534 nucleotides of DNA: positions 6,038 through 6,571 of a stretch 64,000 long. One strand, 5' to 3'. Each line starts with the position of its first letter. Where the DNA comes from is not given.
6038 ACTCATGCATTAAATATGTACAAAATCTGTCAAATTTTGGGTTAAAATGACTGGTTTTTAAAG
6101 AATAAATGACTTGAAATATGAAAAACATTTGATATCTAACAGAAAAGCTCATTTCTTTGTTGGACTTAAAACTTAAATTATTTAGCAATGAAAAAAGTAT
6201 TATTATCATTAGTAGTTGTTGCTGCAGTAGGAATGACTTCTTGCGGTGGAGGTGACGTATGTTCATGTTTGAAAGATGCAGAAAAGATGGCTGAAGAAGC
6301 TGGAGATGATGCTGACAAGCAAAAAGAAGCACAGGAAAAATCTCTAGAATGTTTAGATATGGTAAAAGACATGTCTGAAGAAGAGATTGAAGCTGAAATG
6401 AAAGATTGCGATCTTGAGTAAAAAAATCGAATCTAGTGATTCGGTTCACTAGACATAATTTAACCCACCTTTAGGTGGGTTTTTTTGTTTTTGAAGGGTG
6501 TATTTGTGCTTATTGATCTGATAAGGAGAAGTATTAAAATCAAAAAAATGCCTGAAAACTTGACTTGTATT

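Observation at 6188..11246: Tandem array of eleven paralogous small acidic lipoproteins with an invariant lipobox-Cys + CxC + C + C signature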

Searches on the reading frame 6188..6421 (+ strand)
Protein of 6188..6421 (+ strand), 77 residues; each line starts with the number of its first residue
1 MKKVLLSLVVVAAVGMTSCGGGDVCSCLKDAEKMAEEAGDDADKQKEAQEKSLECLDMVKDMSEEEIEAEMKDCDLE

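Call 3: search_protein_families(library=pfam, max_evalue=1, proteins=[window:6188-6421:+])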
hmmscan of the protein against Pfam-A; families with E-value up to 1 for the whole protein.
window:6188-6421:+ (77 aa): 2 families
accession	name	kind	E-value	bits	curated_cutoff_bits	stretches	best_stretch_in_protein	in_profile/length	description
PF08621.15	RPAP1_N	-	0.053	13.8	25.3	1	56-72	8-24/46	RPAP1-like, N-terminal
PF12786.12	GBV-C_env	-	0.13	11.4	21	1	3-37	69-103/413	GB virus C genotype envelope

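Call 4: search_protein_families(library=ncbifam, max_evalue=1, proteins=[window:6188-6421:+])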
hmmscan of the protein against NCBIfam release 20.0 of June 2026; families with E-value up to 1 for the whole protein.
window:6188-6421:+ (77 aa): 7 families
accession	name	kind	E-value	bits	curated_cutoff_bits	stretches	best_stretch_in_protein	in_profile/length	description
NF052675.1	XAC1346_fam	equivalog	0.00067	20.2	120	1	2-45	2-46/108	XAC1346 family secretion chaperone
NF050142.1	PG1828_fam_lipo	equivalog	0.0021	18.7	50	1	1-20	1-20/59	PG1828 family lipoprotein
TIGR03502.1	lipase_Pla1_cef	subfamily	0.0071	14.6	383.9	1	1-35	1-36/790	VolA/Pla-1 family phospholipase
NF045774.1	cytochro_C551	exception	0.011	15.7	118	1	1-55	1-53/110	cytochrome c551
NF038367.1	OM_lipo_TUL4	subfamily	0.069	13.4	75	1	1-71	1-73/149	TUL4 family lipoprotein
NF033802.1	AimP_fam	subfamily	0.084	13.1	35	1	1-15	1-15/43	lysogeny pheromone AimP family peptide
NF053772.1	BSAP5b_fam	equivalog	0.31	10.3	380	1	1-66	1-60/418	BSAP5b family pore-forming toxin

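Call 9: find_homologous_proteins(query=A1, max_evalue=0.001)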
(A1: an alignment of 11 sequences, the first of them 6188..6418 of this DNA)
Query A1 (11 sequences) (77 aa, profile of the alignment): 22 proteins with E <= 0.001 among 1269 candidates.
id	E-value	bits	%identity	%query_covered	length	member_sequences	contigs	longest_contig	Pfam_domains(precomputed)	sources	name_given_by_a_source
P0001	4.0e-17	80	28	39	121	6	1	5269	-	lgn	-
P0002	9.3e-16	76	27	92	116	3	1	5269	-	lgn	-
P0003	3.5e-15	74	26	82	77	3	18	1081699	-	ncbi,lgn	-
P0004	1.8e-12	65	95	100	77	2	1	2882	-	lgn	-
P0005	8.3e-12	63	29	49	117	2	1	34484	-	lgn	-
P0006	2.7e-11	62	32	79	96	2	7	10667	-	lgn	-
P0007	3.7e-11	61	24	88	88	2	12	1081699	-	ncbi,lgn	-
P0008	9.5e-11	60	33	79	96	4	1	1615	-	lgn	-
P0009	7.2e-10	57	36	18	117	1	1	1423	-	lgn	-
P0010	1.8e-9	56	45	14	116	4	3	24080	-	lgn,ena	-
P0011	4.3e-9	55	60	96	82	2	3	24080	-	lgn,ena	-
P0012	5.5e-9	54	18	49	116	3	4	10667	-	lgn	-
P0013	1.1e-8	53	27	90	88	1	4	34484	-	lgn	-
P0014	2.7e-8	52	42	34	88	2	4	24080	-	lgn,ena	-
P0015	3.5e-8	52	25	88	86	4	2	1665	-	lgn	-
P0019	8.6e-6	44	51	90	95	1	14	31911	-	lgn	-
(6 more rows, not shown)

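Call 13: find_homologous_proteins(query=A2, max_evalue=0.01)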
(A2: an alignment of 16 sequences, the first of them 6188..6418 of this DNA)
Query A2 (16 sequences) (77 aa, profile of the alignment): 17 proteins with E <= 0.01 among 8000 candidates.
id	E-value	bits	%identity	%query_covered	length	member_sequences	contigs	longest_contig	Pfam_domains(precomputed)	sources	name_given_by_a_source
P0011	3.1e-24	103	60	96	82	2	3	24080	-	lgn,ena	-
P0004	4.4e-21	93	95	100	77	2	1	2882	-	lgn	-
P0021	6.2e-21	92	54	95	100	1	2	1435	-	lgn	-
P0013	4.7e-18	83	27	90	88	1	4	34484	-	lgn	-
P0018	1.3e-17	82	74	100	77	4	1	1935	-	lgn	-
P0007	2.6e-16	78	24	88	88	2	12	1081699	-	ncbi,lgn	-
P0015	4.7e-16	77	25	88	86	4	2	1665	-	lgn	-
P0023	2.6e-15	74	45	96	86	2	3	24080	-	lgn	-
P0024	1.1e-14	72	64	36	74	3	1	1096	-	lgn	-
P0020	3.4e-14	71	52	58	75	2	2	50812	-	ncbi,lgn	-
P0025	5.7e-13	67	62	36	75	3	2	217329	-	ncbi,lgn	-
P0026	8.2e-13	66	61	49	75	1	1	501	-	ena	-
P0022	2.2e-12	65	32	82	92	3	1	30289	-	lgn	-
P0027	2.5e-12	65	67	49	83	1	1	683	-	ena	-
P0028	2.5e-9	55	37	82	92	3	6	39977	-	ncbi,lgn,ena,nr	ncbi:MAG: hypothetical protein J5848_00340 [Bacteroidales bacterium]|nr:hypothetical protein [Bacter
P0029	8.1e-7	47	59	35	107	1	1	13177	-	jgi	-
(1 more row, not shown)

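Call 24: predict_structure(alignment_id=A3)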
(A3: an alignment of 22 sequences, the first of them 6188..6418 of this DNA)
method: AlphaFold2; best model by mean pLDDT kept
length: 77 residues; sequences in the alignment: 22
mean_pLDDT: 69.9   pTM: 0.49
mean pLDDT of the five models: 69.9, 68.7, 68.6, 67.9, 66.8
residues with pLDDT >= 90: 1; 70-90: 45; 50-70: 18; < 50: 13
segments of 3 or more residues with pLDDT < 50: 12-22
pLDDT, mean of each block of 10 residues (from residue 1): 53 46 68 86 87 81 76 59
secondary structure, 60 per line:
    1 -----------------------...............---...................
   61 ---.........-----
elements in order: H24-38 H42-60 H64-72

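Call 29: search_solved_structures(query=A3, max_evalue=10)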
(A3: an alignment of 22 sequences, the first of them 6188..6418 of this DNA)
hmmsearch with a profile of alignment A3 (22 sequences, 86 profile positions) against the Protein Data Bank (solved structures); distinct sequences matched with E-value up to 10: 2.
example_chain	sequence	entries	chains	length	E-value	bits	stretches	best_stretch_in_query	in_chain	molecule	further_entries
9sje_B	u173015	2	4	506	0.97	13.3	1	1-20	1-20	SusD homolog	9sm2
5wj7_A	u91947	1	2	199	3.4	11.5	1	24-80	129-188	DNA repair protein XRCC4,Myosin-7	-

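Call 31: find_encoding_contigs(protein=P0025, flank=8000, max_places=3)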
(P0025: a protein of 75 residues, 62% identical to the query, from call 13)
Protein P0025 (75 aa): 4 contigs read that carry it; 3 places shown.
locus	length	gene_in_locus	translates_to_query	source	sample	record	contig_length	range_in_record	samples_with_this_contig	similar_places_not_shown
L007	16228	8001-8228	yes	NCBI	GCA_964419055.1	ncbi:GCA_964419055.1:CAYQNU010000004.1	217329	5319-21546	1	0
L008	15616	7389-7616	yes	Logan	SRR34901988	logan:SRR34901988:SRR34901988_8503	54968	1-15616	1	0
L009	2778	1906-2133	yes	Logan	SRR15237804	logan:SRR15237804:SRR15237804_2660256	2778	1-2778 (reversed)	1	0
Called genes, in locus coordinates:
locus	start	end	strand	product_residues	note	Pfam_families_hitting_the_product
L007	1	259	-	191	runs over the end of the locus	PF13858:DUF4199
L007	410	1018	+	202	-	PF00081:Sod_Fe_N, PF02777:Sod_Fe_C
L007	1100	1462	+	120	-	PF05154:TM2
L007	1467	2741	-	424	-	PF00696:AA_kinase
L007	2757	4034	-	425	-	PF20094:GWxTD_dom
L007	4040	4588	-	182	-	-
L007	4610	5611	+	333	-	PF04443:LuxE (weak)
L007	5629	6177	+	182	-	-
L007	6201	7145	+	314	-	PF00389:2-Hacid_dh, PF02826:2-Hacid_dh_C, PF07991:KARI_N (weak)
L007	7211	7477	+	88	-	-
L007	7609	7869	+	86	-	-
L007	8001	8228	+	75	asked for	-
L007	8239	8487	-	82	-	PF01809:YidD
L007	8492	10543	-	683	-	PF01432:Peptidase_M3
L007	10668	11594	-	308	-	PF19573:DUF6089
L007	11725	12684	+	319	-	PF03060:NMO, PF05690:ThiG (weak), PF01070:FMN_dh, PF00478:IMPDH (weak)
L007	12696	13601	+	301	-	PF05971:Methyltransf_10, PF05175:MTS (weak)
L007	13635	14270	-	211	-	-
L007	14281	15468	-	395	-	-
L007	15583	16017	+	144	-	-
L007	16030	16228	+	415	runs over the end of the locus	PF00675:Peptidase_M16, PF05193:Peptidase_M16_C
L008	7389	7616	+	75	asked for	-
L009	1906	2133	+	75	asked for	-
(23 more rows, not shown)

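Call 32: find_encoding_contigs(protein=P0011, flank=8000, max_places=3)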
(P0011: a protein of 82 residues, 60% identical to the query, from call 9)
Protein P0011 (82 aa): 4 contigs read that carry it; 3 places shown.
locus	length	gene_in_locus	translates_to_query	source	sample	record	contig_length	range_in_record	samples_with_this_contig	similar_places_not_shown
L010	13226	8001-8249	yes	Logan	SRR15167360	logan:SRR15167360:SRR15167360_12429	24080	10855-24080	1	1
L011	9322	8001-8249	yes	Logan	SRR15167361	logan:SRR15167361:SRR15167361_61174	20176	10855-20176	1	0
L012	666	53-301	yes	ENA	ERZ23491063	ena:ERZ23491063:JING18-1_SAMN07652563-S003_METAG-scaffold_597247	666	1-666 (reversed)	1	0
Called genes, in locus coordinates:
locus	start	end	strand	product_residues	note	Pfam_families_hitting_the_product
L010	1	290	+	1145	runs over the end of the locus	-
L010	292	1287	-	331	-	PF28533:DUF8429, PF28532:DUF8428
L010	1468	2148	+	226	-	PF00156:Pribosyltran (weak)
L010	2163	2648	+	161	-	-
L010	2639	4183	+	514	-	PF13205:Big_5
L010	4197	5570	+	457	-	PF13231:PMT_2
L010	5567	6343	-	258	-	PF00795:CN_hydrolase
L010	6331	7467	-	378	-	PF00155:Aminotran_1_2, PF01041:DegT_DnrJ_EryC1 (weak), PF01053:Cys_Met_Meta_PP (weak)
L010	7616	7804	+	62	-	-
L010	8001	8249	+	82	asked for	-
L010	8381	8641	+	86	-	-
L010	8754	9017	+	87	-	-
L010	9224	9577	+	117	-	-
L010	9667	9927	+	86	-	-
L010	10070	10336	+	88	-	-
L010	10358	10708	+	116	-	-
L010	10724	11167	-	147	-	PF00583:Acetyltransf_1 (weak), PF13673:Acetyltransf_10, PF13508:Acetyltransf_7 (weak)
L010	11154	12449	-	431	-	-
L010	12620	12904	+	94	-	-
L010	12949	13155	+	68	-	PF13585:CHU_C (weak)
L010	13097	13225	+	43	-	?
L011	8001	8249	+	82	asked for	-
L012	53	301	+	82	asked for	-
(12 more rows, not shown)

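Call 34: fold_search(model_id=the predicted structure, library=pdb)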
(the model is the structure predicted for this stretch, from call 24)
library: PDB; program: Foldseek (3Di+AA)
matches with E <= 10: 20; with E <= 0.001: 0
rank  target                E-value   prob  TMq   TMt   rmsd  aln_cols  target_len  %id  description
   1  6nch_B                5.8e+00  0.28  0.43  0.18   2.4        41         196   12  Crystal structure of CDP-Chase: Raster data collection (released 2019-02-06)
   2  7bgn_C                5.8e+00  0.09  0.35  0.16   6.2        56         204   18  Crystal structure of MtHISN2-AMP complex, a bifunctional enzyme from the histidine biosynthetic pathway (released 2021-05-19)
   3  3d36_A                5.8e+00  0.09  0.30  0.13   5.1        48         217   19  How to Switch Off a Histidine Kinase: Crystal Structure of Geobacillus stearothermophilus KinB with the Inhibitor Sda (released 2009-01-13)
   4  9i5v_f                6.1e+00  0.11  0.42  0.38   4.1        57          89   10  70S P. gingivalis ribosome erm-delta-porN strain (released 2025-08-20)
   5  8d06_J                6.5e+00  0.11  0.33  0.37   3.0        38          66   21  Hallucinated C3 protein assembly HALC3_104 (released 2022-09-28)
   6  6nci_B                7.0e+00  0.23  0.43  0.18   2.4        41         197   12  Crystal structure of CDP-Chase: Vector data collection (released 2019-02-06)
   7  8hio_D                7.4e+00  0.08  0.40  0.22  10.3        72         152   21  Cryo-EM structure of the Cas12m2-crRNA binary complex (released 2023-04-12)
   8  4v61_AO               7.9e+00  0.08  0.40  0.38   4.3        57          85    7  Homology model for the Spinach chloroplast 30S subunit fitted to 9.4A cryo-EM map of the 70S chlororibosome. (released 2014-07-09)
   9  9n6v_NC               7.9e+00  0.07  0.40  0.15   7.8        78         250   13  SSU processome maturation and disassembly, State A (released 2025-11-05)
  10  7aor_d                7.9e+00  0.07  0.31  0.07   9.7        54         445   18  mt-SSU from Trypanosoma cruzi in complex with mt-IF-3. (released 2021-04-28)
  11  7unr_o                7.9e+00  0.05  0.37  0.34   6.3        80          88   12  Pseudomonas aeruginosa 70S ribosome initiation complex bound to compact IF2-GDP (composite structure I-A) (released 2022-06-22)
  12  4kmc                  7.9e+00  0.04  0.26  0.26   8.3        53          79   15  Structure analysis of M. Tuberculosis rRNA transcriptional regulator CarD and its interaction with T. Aquaticus RNA poly (released 2014-02-19)
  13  8d06_A                8.4e+00  0.09  0.34  0.39   3.0        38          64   21  Hallucinated C3 protein assembly HALC3_104 (released 2022-09-28)
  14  9n6x_NC               8.4e+00  0.04  0.32  0.23   8.2        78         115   15  SSU processome maturation and disassembly, State B (released 2025-11-05)
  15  6w2q                  9.0e+00  0.07  0.34  0.18   4.2        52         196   19  Junction 34, DHR53-DHR4 (released 2020-04-15)
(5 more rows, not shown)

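Call 38: find_encoding_contigs(protein=P0028, flank=6000, max_places=2)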
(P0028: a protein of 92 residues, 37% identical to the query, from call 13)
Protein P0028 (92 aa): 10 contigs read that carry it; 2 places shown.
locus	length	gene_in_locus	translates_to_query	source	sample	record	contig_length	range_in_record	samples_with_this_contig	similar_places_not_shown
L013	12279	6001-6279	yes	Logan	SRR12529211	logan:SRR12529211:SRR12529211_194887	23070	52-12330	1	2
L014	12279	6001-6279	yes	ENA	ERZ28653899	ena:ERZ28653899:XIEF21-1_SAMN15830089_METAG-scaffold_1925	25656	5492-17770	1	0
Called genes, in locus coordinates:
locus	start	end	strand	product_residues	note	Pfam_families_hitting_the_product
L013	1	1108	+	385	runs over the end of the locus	?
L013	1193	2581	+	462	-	PF00753:Lactamase_B, PF12706:Lactamase_B_2 (weak), PF19583:ODP, PF00258:Flavodoxin_1, PF00301:Rubredoxin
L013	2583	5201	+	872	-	PF13620:CarboxypepD_reg, PF13715:CarbopepD_reg_2, PF18939:DUF5686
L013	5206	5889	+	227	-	PF13568:OMP_b-brl_2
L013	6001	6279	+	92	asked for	-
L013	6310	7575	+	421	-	PF17116:T9SS_plug_1st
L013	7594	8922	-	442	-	PF01171:ATP_bind_3, PF28558:TilS_SCL, PF11734:TilS_C (weak)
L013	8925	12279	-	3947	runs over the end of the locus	PF07705:CARDB (faint), PF20009:GEVED, PF18962:Por_Secre_tail (weak)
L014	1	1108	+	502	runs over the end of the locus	PF01120:Alpha_L_fucos, PF00754:F5_F8_type_C, PF22633:F5_F8_type_C_2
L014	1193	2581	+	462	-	PF00753:Lactamase_B, PF12706:Lactamase_B_2 (weak), PF19583:ODP, PF00258:Flavodoxin_1, PF00301:Rubredoxin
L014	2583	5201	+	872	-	PF13620:CarboxypepD_reg, PF13715:CarbopepD_reg_2, PF18939:DUF5686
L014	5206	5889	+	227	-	PF13568:OMP_b-brl_2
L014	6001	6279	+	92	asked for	-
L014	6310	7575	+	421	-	PF17116:T9SS_plug_1st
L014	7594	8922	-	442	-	PF01171:ATP_bind_3, PF28558:TilS_SCL, PF11734:TilS_C (weak)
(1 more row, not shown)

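Call 39: find_encoding_contigs(protein=P0019, flank=6000, max_places=2)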
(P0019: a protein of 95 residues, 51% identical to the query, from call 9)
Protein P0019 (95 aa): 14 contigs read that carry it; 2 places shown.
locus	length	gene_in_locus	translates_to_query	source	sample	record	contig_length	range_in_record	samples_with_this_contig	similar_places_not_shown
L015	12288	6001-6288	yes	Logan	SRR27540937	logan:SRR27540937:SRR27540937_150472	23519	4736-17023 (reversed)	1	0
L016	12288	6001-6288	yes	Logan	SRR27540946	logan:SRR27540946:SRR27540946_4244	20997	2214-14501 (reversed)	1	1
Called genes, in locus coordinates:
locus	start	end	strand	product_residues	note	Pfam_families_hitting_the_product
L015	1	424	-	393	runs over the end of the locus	PF00202:Aminotran_3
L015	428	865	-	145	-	PF00403:HMA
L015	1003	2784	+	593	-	PF01343:Peptidase_S49, PF01972:SDH_protease, PF25145:NfeD1b_N (weak), PF01343:Peptidase_S49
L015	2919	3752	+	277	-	PF14257:DUF4349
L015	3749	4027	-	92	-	-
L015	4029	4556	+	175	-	-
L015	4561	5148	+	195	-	-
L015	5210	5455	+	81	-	-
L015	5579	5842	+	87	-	-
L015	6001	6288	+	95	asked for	-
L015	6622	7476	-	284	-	PF03009:GDPD, PF13653:GDPD_2 (weak)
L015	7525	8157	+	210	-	PF01625:PMSR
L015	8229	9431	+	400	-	-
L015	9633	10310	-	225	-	PF16266:DUF4919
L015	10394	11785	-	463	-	PF18962:Por_Secre_tail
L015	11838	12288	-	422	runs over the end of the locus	PF18942:DUF5689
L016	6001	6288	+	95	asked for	-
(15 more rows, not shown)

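Call 41: search_protein_representatives(alignment_id=A3)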
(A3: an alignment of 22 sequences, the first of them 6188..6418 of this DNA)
Query: 22 sequences, 86 profile positions. Proteins with E-value up to 0.001 (for the whole library): 262; up to 1e-10: 32; up to 1e-30: 0. The best 150 are listed.
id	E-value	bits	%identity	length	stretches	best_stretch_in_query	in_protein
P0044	1.9e-18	82.9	-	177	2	1-84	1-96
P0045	4.0e-18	81.8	-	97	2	1-72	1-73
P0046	5.9e-17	78.1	-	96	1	1-85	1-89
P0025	2.5e-16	76.1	-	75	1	1-85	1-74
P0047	3.1e-16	75.8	-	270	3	21-84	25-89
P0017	3.5e-15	72.4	-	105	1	1-85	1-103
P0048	5.7e-15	71.7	-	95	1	1-84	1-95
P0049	1.7e-14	70.3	-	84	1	5-84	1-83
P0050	1.8e-14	70.2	-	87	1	1-85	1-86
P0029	2.1e-14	69.9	-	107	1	1-84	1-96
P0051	6.4e-14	68.4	-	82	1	1-81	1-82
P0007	7.1e-14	68.2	-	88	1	6-81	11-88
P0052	2.7e-13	66.4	-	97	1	1-83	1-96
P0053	3.4e-13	66.1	-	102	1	1-84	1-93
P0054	4.0e-13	65.8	-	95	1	1-80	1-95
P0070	7.4e-11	58.6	-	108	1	8-84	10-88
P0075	1.6e-10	57.5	-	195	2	20-84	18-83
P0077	2.1e-10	57.1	-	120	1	1-72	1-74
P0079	2.7e-10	56.8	-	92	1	1-83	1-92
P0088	8.2e-10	55.2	-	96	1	1-84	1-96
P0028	2.9e-09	53.4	-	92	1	1-85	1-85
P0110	1.7e-08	51.0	-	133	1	10-84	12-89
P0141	2.6e-07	47.2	-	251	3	1-84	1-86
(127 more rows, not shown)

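Call 43: search_protein_families(library=pfam, max_evalue=0.1, proteins=[P0048, P0079, P0070, P0110, P0047, P0075, P0053, P0077, P0088, P0141])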
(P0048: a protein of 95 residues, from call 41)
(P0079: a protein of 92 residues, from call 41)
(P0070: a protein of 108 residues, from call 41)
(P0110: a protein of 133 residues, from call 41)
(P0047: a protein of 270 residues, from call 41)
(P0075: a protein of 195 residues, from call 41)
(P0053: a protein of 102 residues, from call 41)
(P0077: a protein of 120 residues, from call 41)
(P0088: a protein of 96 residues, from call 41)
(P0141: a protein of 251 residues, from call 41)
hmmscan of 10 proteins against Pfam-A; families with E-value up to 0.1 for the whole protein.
P0048 (95 aa): 0 families

P0079 (92 aa): 2 families
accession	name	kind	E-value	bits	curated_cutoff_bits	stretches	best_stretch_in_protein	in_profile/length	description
PF16740.10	SKA2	-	0.065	13.5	30.1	0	54-80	45-71/110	Spindle and kinetochore-associated protein 2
PF20570.3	DUF6779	-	0.098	13.8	28.1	0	47-90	64-107/108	Domain of unknown function (DUF6779)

P0070 (108 aa): 1 family
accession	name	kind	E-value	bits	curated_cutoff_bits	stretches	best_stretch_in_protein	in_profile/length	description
PF16810.10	RXLR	-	0.018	15.9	26.9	1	4-98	3-89/141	RXLR phytopathogen effector protein, Avirulence activity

P0110 (133 aa): 2 families
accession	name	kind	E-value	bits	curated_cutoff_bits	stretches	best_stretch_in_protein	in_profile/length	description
PF00202.27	Aminotran_3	-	0.038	13.1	30.5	1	33-121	99-188/403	Aminotransferase class-III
PF08965.17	Aca2_YdiL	-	0.054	14.1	23.8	1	52-124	6-77/118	Aca2/YdiL-like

P0047 (270 aa): 1 family
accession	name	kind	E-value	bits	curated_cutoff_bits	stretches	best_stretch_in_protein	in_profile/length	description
PF18595.6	Nuf2_DHR10-like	-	0.0099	16.4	28.4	1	15-64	22-71/117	Nuf2, DHR10-like domain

P0075 (195 aa): 1 family
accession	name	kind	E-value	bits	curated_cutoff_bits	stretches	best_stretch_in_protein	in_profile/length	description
PF23264.1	DUF7073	-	0.078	13.6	27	0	40-81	2-43/95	Domain of unknown function (DUF7073)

P0053 (102 aa): 2 families
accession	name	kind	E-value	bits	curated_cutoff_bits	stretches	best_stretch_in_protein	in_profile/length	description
PF01025.24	GrpE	-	0.0081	16.3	25.8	1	43-99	22-78/165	GrpE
PF05388.16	Carbpep_Y_N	-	0.024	15.4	25.8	1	7-95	7-94/127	Carboxypeptidase Y pro-peptide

P0077 (120 aa): 3 families
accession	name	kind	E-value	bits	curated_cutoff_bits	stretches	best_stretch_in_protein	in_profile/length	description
PF04636.18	PA26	-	0.046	13.1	29.4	1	12-115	156-254/445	PA26 p53-induced protein (sestrin)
PF05267.17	DUF725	-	0.068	13.6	22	0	48-101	12-68/121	Protein of unknown function (DUF725)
PF16535.10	T3SSipB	-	0.091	13.5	31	0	35-104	51-122/155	Type III cell invasion protein SipB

P0088 (96 aa): 4 families
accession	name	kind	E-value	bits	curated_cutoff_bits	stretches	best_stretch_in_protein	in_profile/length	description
PF21865.2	TLN1-like_RS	-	0.005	17.4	27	1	22-85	99-162/165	Talin 1-like, rod segment domain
PF17107.11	SesA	-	0.014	16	26.3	1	25-90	28-93/122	N-terminal domain on NACHT_NTPase and P-loop NTPases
PF16386.10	DUF4995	-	0.042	14.3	28.4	1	1-26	1-26/73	Domain of unknown function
PF00463.27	ICL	-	0.065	12.2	26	1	39-81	259-300/526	Isocitrate lyase family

P0141 (251 aa): 1 family
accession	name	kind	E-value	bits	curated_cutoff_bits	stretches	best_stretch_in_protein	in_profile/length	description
PF16133.10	DUF4844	-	0.034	14.8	25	0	30-79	40-89/117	Domain of unknown function (DUF4844)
